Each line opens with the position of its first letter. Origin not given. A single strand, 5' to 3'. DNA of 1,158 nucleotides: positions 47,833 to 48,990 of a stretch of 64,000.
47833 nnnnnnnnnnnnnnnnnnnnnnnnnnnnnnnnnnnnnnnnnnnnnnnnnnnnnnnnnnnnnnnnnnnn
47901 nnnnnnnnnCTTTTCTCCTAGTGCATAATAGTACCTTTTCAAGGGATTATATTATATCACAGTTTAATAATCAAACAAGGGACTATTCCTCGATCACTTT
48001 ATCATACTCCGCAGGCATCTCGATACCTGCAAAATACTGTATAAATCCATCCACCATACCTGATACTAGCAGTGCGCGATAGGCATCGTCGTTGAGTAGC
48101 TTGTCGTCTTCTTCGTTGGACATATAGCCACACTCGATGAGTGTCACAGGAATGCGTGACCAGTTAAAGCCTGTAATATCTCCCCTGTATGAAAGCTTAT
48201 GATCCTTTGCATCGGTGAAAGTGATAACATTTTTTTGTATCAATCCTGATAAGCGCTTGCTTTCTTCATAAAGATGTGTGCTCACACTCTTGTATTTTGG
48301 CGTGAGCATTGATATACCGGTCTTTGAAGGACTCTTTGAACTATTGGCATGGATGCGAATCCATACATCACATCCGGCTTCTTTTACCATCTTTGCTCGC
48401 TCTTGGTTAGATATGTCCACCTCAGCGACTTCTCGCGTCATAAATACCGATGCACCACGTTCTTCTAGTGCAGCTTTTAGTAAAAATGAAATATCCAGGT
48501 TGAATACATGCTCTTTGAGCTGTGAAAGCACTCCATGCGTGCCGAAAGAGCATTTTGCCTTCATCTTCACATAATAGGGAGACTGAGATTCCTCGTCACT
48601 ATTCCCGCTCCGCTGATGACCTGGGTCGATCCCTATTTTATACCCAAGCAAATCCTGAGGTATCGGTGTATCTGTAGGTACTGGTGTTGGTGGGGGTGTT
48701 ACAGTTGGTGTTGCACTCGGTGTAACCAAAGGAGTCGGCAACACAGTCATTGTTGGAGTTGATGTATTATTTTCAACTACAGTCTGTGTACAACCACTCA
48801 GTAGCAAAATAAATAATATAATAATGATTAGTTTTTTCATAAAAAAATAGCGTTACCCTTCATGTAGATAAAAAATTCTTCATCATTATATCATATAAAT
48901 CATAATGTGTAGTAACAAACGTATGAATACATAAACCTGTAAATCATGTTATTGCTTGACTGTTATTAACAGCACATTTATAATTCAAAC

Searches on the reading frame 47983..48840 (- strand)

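Call 64: search_protein_families(library=pfam, proteins=[window:47983-48840:-])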
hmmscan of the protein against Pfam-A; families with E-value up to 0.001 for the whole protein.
window:47983-48840:- (285 aa): 1 family
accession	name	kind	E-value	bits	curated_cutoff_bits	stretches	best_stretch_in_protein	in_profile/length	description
PF01520.23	Amidase_3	-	1.3e-33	117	27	1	69-265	1-171/174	N-acetylmuramoyl-L-alanine amidase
